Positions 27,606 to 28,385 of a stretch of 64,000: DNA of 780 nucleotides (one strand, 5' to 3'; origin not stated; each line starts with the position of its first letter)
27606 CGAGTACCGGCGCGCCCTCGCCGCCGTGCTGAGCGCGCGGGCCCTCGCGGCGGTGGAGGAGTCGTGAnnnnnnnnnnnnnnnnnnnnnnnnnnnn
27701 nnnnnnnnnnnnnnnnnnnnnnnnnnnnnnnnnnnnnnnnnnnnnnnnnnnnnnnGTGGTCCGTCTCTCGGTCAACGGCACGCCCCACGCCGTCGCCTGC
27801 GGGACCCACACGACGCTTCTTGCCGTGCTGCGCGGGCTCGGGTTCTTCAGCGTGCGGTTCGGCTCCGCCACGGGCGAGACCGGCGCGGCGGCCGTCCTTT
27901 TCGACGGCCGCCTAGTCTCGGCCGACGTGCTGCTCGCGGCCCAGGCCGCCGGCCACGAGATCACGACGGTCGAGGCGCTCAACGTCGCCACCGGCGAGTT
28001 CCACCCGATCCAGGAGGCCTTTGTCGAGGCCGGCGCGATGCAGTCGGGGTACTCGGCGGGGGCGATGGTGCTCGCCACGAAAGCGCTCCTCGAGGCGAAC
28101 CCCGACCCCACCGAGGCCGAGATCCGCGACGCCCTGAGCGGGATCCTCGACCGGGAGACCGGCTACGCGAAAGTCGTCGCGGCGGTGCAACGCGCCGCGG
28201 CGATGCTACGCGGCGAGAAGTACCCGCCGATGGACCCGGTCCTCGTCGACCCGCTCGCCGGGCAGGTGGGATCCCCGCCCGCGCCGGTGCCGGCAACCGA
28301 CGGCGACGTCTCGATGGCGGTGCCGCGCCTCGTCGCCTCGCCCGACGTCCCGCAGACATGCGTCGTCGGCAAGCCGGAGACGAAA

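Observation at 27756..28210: XdhD-like enzyme carries a ferredoxin-like domain that has lost all eight [2Fe-2S] cysteine ligands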

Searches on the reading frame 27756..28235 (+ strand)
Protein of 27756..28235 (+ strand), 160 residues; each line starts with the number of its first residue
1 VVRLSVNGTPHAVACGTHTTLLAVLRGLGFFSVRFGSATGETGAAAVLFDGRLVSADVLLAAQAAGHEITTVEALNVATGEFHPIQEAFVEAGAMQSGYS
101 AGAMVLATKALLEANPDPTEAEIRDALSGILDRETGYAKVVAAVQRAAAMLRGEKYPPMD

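Call 46: search_protein_representatives(protein=window:27756-28235:+)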
Query: 160 residues. Proteins with E-value up to 0.001 (for the whole library): 11594; up to 1e-10: 3480; up to 1e-30: 47. The best 150 are listed.
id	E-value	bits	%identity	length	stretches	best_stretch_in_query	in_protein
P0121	1.5e-65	236.0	79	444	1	5-155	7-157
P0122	6.2e-57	208.1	67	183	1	3-148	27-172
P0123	1.0e-55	204.2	67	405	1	3-158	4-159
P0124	3.3e-55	202.5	63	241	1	3-159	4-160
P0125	1.1e-52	194.3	62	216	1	2-155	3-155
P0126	1.6e-52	193.8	64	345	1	2-156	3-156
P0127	8.5e-48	178.5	62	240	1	2-153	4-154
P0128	1.5e-47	177.6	69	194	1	25-156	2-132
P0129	1.7e-47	177.5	62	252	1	2-148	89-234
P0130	4.0e-44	166.6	71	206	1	2-125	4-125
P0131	8.3e-41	155.8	69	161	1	2-118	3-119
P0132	1.2e-40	155.4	66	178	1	24-142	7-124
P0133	2.4e-40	154.3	55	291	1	2-155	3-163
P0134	2.5e-40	154.3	53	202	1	2-160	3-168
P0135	1.4e-39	151.9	56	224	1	2-158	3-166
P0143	4.3e-36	140.5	51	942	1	2-157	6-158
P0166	7.7e-31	123.5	48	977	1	3-156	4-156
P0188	7.6e-29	117.0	48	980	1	3-156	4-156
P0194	2.7e-28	115.2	46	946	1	3-155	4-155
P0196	3.7e-28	114.8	49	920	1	1-154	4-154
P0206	3.4e-27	111.7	45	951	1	1-145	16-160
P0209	4.5e-27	111.3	48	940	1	3-154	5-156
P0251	8.6e-25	103.9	43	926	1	4-158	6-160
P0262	1.7e-24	102.9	44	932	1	2-154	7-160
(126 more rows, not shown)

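Call 52: search_protein_families(library=ncbifam, proteins=[P0143, P0166, P0188, P0194, P0196, P0206, P0209, P0251, P0262], max_evalue=1e-100)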
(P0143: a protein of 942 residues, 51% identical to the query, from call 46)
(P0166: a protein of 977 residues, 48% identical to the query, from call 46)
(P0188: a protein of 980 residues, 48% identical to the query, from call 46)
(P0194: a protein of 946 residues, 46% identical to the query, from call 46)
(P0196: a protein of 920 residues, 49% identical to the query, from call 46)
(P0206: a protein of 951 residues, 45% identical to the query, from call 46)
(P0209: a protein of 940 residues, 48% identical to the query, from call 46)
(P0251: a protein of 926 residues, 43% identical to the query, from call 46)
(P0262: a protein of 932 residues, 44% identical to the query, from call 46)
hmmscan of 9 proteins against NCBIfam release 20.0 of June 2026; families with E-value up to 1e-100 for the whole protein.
P0143 (942 aa): 9 families
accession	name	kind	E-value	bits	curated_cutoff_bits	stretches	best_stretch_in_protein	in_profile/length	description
TIGR03313.1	Se_sel_red_Mo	hypoth_equivalog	7.8e-211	702.3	1101.9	1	333-936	351-949/951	molybdopterin-dependent oxidoreductase Mo/Fe-S-binding subunit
NF043082.1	XdhA_XDHase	equivalog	5e-204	679.6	780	1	177-936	1-752/758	xanthine dehydrogenase subunit XdhA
NF007426.0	PRK09970.1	equivalog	5.8e-196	652.9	916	1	175-935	4-754/761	xanthine dehydrogenase molybdenum-binding subunit XdhA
TIGR03194.1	4hydrxCoA_A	equivalog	1.2e-162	543.1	994.55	1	182-935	2-745/746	4-hydroxybenzoyl-CoA reductase subunit alpha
NF045668.1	pterin_aldehy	equivalog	2.5e-158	528.9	1100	1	7-936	4-904/905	molybdopterin-dependent aldehyde oxidoreductase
TIGR03311.1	Se_dep_XDH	equivalog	2.5e-149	498.9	830.45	1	7-736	2-682/848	selenium-dependent xanthine dehydrogenase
TIGR03196.1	pucD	equivalog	5.6e-131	438.4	783.65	1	177-932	3-754/763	xanthine dehydrogenase subunit D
NF041018.1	glyceraldDH_alpha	equivalog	6.6e-121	405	790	1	176-933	2-741/741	glyceraldehyde dehydrogenase subunit alpha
NF040766.1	CODH_aero_grp5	exception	5.2e-102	342.4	950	0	176-789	4-613/785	aerobic carbon-monoxide dehydrogenase large subunit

P0166 (977 aa): 8 families
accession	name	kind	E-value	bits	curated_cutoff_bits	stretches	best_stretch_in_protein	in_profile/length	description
NF043082.1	XdhA_XDHase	equivalog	6.4e-162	540.4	780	1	215-971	1-754/758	xanthine dehydrogenase subunit XdhA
TIGR03313.1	Se_sel_red_Mo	hypoth_equivalog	4.1e-156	521.2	1101.9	1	370-969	350-949/951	molybdopterin-dependent oxidoreductase Mo/Fe-S-binding subunit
NF007426.0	PRK09970.1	equivalog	3.7e-154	514.7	916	1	213-971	4-757/761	xanthine dehydrogenase molybdenum-binding subunit XdhA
TIGR03194.1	4hydrxCoA_A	equivalog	1.4e-140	470.1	994.55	1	220-968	2-745/746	4-hydroxybenzoyl-CoA reductase subunit alpha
NF045668.1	pterin_aldehy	equivalog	1.9e-140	469.7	1100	0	207-969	167-904/905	molybdopterin-dependent aldehyde oxidoreductase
TIGR03311.1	Se_dep_XDH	equivalog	6.2e-124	414.9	830.45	0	203-769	150-680/848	selenium-dependent xanthine dehydrogenase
TIGR03196.1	pucD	equivalog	2.5e-111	373.4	783.65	1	223-965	11-754/763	xanthine dehydrogenase subunit D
NF041018.1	glyceraldDH_alpha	equivalog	6.9e-110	368.6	790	1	214-966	2-741/741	glyceraldehyde dehydrogenase subunit alpha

P0188 (980 aa): 6 families
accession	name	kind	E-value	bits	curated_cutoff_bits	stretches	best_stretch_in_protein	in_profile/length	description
TIGR03313.1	Se_sel_red_Mo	hypoth_equivalog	6e-150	500.8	1101.9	0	377-973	350-949/951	molybdopterin-dependent oxidoreductase Mo/Fe-S-binding subunit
NF043082.1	XdhA_XDHase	equivalog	7.5e-148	493.9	780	1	222-976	1-755/758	xanthine dehydrogenase subunit XdhA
NF007426.0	PRK09970.1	equivalog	4.1e-140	468.2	916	1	220-975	4-757/761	xanthine dehydrogenase molybdenum-binding subunit XdhA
TIGR03194.1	4hydrxCoA_A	equivalog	4.7e-137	458.4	994.55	1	227-972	2-745/746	4-hydroxybenzoyl-CoA reductase subunit alpha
NF045668.1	pterin_aldehy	equivalog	9.9e-115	384.6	1100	0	220-973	173-904/905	molybdopterin-dependent aldehyde oxidoreductase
TIGR03311.1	Se_dep_XDH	equivalog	1.8e-107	360.5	830.45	0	197-773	137-680/848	selenium-dependent xanthine dehydrogenase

P0194 (946 aa): 6 families
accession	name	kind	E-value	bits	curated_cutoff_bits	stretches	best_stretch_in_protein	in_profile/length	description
NF043082.1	XdhA_XDHase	equivalog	8.9e-143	477.1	780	1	198-941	1-754/758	xanthine dehydrogenase subunit XdhA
NF007426.0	PRK09970.1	equivalog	1.9e-136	456.1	916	1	197-939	5-755/761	xanthine dehydrogenase molybdenum-binding subunit XdhA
TIGR03313.1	Se_sel_red_Mo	hypoth_equivalog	3.8e-129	432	1101.9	0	348-939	349-949/951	molybdopterin-dependent oxidoreductase Mo/Fe-S-binding subunit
NF045668.1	pterin_aldehy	equivalog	6.8e-120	401.7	1100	0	197-939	174-904/905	molybdopterin-dependent aldehyde oxidoreductase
TIGR03194.1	4hydrxCoA_A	equivalog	8.4e-120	401.4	994.55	1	202-938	1-745/746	4-hydroxybenzoyl-CoA reductase subunit alpha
TIGR03311.1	Se_dep_XDH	equivalog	6.2e-114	381.8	830.45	0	195-930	159-841/848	selenium-dependent xanthine dehydrogenase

P0196 (920 aa): 7 families
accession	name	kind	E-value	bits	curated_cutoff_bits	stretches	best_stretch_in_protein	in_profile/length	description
TIGR03311.1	Se_dep_XDH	equivalog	1.5e-172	575.8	830.45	1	7-697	3-682/848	selenium-dependent xanthine dehydrogenase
TIGR03194.1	4hydrxCoA_A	equivalog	2.4e-163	545.4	994.55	1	169-911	3-745/746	4-hydroxybenzoyl-CoA reductase subunit alpha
NF043082.1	XdhA_XDHase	equivalog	6.1e-152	507.4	780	1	163-914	1-754/758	xanthine dehydrogenase subunit XdhA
NF007426.0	PRK09970.1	equivalog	3.3e-144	481.8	916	1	163-914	6-757/761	xanthine dehydrogenase molybdenum-binding subunit XdhA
NF045668.1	pterin_aldehy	equivalog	8.6e-139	464.2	1100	1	6-690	4-715/905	molybdopterin-dependent aldehyde oxidoreductase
TIGR03196.1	pucD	equivalog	5.6e-133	445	783.65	1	167-908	7-754/763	xanthine dehydrogenase subunit D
NF041018.1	glyceraldDH_alpha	equivalog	4.2e-104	349.4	790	1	164-908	4-740/741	glyceraldehyde dehydrogenase subunit alpha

P0206 (951 aa): 10 families
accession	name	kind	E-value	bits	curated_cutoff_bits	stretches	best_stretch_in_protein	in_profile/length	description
TIGR03194.1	4hydrxCoA_A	equivalog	7.4e-289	960.3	994.55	1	193-942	1-745/746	4-hydroxybenzoyl-CoA reductase subunit alpha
NF043082.1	XdhA_XDHase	equivalog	3e-180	601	780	1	192-944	4-753/758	xanthine dehydrogenase subunit XdhA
NF007426.0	PRK09970.1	equivalog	1.7e-176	588.6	916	1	187-942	4-754/761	xanthine dehydrogenase molybdenum-binding subunit XdhA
TIGR03311.1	Se_dep_XDH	equivalog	3.4e-162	541.5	830.45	1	18-728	2-680/848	selenium-dependent xanthine dehydrogenase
NF045668.1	pterin_aldehy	equivalog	1.4e-158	529.6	1100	1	18-722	4-714/905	molybdopterin-dependent aldehyde oxidoreductase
TIGR03196.1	pucD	equivalog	1.5e-148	496.4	783.65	1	189-939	3-754/763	xanthine dehydrogenase subunit D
NF041018.1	glyceraldDH_alpha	equivalog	2.8e-140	469.1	790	1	189-940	3-741/741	glyceraldehyde dehydrogenase subunit alpha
TIGR03313.1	Se_sel_red_Mo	hypoth_equivalog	2.1e-137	459.3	1101.9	0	333-944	349-950/951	molybdopterin-dependent oxidoreductase Mo/Fe-S-binding subunit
NF040766.1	CODH_aero_grp5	exception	3.5e-113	379.4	950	1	189-939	5-781/785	aerobic carbon-monoxide dehydrogenase large subunit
TIGR02416.1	CO_dehy_Mo_lg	equivalog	1.7e-106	357.2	991.15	1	202-937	6-765/770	aerobic carbon-monoxide dehydrogenase large subunit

P0209 (940 aa): 8 families
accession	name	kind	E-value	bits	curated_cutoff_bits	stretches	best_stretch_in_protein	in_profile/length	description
NF043082.1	XdhA_XDHase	equivalog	1.4e-183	612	780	1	194-938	1-755/758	xanthine dehydrogenase subunit XdhA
NF007426.0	PRK09970.1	equivalog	7.6e-182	606.2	916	1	193-936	5-756/761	xanthine dehydrogenase molybdenum-binding subunit XdhA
TIGR03194.1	4hydrxCoA_A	equivalog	2.9e-160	535.2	994.55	1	199-935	2-746/746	4-hydroxybenzoyl-CoA reductase subunit alpha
TIGR03311.1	Se_dep_XDH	equivalog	8.6e-155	517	830.45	1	7-913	4-828/848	selenium-dependent xanthine dehydrogenase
NF045668.1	pterin_aldehy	equivalog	1.3e-150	503.3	1100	1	5-935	4-904/905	molybdopterin-dependent aldehyde oxidoreductase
TIGR03196.1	pucD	equivalog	5e-131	438.5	783.65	1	202-933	11-756/763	xanthine dehydrogenase subunit D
TIGR03313.1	Se_sel_red_Mo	hypoth_equivalog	7.1e-124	414.5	1101.9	0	341-937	349-951/951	molybdopterin-dependent oxidoreductase Mo/Fe-S-binding subunit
NF041018.1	glyceraldDH_alpha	equivalog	1.3e-122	410.7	790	1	204-932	13-741/741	glyceraldehyde dehydrogenase subunit alpha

P0251 (926 aa): 9 families
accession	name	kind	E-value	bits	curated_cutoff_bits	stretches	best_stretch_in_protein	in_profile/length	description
TIGR03311.1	Se_dep_XDH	equivalog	2.9e-216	720.4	830.45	1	6-713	3-682/848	selenium-dependent xanthine dehydrogenase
NF045668.1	pterin_aldehy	equivalog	5.3e-192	640.3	1100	1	6-709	5-718/905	molybdopterin-dependent aldehyde oxidoreductase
TIGR03196.1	pucD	equivalog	8.8e-175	583.2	783.65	1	177-912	3-751/763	xanthine dehydrogenase subunit D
NF043082.1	XdhA_XDHase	equivalog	2.6e-157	525.2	780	1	177-922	1-755/758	xanthine dehydrogenase subunit XdhA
NF007426.0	PRK09970.1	equivalog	1.4e-155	519.4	916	1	175-921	4-757/761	xanthine dehydrogenase molybdenum-binding subunit XdhA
TIGR03194.1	4hydrxCoA_A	equivalog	3e-154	515.3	994.55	1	185-918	5-745/746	4-hydroxybenzoyl-CoA reductase subunit alpha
NF041018.1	glyceraldDH_alpha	equivalog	1.3e-114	384.2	790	1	176-915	2-740/741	glyceraldehyde dehydrogenase subunit alpha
TIGR03313.1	Se_sel_red_Mo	hypoth_equivalog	1.9e-112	376.7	1101.9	0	315-920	349-950/951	molybdopterin-dependent oxidoreductase Mo/Fe-S-binding subunit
TIGR02965.1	xanthine_xdhB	equivalog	4.6e-112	375.6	849.5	1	178-922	2-757/758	xanthine dehydrogenase molybdopterin binding subunit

P0262 (932 aa): 6 families
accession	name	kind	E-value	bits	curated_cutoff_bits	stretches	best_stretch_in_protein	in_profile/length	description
TIGR03311.1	Se_dep_XDH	equivalog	2.6e-214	713.9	830.45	1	10-717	4-676/848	selenium-dependent xanthine dehydrogenase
NF045668.1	pterin_aldehy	equivalog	2.7e-164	548.6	1100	1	8-928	4-904/905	molybdopterin-dependent aldehyde oxidoreductase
TIGR03196.1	pucD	equivalog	2.7e-157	525.4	783.65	1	217-925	32-755/763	xanthine dehydrogenase subunit D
NF043082.1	XdhA_XDHase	equivalog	2.6e-127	426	780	1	178-927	1-751/758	xanthine dehydrogenase subunit XdhA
TIGR03194.1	4hydrxCoA_A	equivalog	1.3e-125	420.6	994.55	1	183-927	2-745/746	4-hydroxybenzoyl-CoA reductase subunit alpha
NF007426.0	PRK09970.1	equivalog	2.4e-121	406.2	916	1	177-926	5-753/761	xanthine dehydrogenase molybdenum-binding subunit XdhA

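Call 75: search_solved_structures(query=window:27756-28235:+, max_evalue=1e-15, show_alignments=4)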
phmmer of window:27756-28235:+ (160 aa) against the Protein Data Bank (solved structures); distinct sequences matched with E-value up to 1e-15: 11.
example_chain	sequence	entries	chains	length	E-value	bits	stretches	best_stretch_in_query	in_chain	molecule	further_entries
4zoh_C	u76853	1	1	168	9.7e-29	103.7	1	2-153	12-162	Putative oxidoreductase iron-sulfur subunit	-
8uem_C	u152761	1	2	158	2.1e-26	96.1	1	2-154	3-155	[2Fe-2S] binding domain protein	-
3hrd_D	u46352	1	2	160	2.2e-26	96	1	2-148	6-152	Nicotinate dehydrogenase small FeS subunit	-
5y6q_A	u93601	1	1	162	9.2e-24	87.5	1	3-153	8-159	Aldehyde oxidase small subunit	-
1n5w_A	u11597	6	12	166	7.2e-23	84.6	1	2-155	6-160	Carbon monoxide dehydrogenase small chain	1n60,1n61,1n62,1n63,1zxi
1ffu_A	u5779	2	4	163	3.8e-22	82.3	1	2-152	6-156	CUTS, IRON-SULFUR PROTEIN OF CARBON MONOXIDE DEHYDROGENASE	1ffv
1rm6_C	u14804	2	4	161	1.1e-20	77.5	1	2-150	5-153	4-hydroxybenzoyl-CoA reductase gamma subunit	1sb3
1dgj_A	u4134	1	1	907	2.7e-19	73.1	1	4-155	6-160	ALDEHYDE OXIDOREDUCTASE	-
1sij_A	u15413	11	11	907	1.2e-18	70.9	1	5-155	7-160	Aldehyde oxidoreductase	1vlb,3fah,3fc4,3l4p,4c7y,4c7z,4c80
5g5g_A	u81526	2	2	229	1.6e-17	67.3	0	3-151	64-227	PUTATIVE XANTHINE DEHYDROGENASE YAGT IRON-SULFUR-BINDING SUBUNIT | Aldehyde oxidoreductase iron-sulfur-binding subunit PaoA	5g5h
1t3q_A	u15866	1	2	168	1.2e-16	64.5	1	4-148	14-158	quinoline 2-oxidoreductase small subunit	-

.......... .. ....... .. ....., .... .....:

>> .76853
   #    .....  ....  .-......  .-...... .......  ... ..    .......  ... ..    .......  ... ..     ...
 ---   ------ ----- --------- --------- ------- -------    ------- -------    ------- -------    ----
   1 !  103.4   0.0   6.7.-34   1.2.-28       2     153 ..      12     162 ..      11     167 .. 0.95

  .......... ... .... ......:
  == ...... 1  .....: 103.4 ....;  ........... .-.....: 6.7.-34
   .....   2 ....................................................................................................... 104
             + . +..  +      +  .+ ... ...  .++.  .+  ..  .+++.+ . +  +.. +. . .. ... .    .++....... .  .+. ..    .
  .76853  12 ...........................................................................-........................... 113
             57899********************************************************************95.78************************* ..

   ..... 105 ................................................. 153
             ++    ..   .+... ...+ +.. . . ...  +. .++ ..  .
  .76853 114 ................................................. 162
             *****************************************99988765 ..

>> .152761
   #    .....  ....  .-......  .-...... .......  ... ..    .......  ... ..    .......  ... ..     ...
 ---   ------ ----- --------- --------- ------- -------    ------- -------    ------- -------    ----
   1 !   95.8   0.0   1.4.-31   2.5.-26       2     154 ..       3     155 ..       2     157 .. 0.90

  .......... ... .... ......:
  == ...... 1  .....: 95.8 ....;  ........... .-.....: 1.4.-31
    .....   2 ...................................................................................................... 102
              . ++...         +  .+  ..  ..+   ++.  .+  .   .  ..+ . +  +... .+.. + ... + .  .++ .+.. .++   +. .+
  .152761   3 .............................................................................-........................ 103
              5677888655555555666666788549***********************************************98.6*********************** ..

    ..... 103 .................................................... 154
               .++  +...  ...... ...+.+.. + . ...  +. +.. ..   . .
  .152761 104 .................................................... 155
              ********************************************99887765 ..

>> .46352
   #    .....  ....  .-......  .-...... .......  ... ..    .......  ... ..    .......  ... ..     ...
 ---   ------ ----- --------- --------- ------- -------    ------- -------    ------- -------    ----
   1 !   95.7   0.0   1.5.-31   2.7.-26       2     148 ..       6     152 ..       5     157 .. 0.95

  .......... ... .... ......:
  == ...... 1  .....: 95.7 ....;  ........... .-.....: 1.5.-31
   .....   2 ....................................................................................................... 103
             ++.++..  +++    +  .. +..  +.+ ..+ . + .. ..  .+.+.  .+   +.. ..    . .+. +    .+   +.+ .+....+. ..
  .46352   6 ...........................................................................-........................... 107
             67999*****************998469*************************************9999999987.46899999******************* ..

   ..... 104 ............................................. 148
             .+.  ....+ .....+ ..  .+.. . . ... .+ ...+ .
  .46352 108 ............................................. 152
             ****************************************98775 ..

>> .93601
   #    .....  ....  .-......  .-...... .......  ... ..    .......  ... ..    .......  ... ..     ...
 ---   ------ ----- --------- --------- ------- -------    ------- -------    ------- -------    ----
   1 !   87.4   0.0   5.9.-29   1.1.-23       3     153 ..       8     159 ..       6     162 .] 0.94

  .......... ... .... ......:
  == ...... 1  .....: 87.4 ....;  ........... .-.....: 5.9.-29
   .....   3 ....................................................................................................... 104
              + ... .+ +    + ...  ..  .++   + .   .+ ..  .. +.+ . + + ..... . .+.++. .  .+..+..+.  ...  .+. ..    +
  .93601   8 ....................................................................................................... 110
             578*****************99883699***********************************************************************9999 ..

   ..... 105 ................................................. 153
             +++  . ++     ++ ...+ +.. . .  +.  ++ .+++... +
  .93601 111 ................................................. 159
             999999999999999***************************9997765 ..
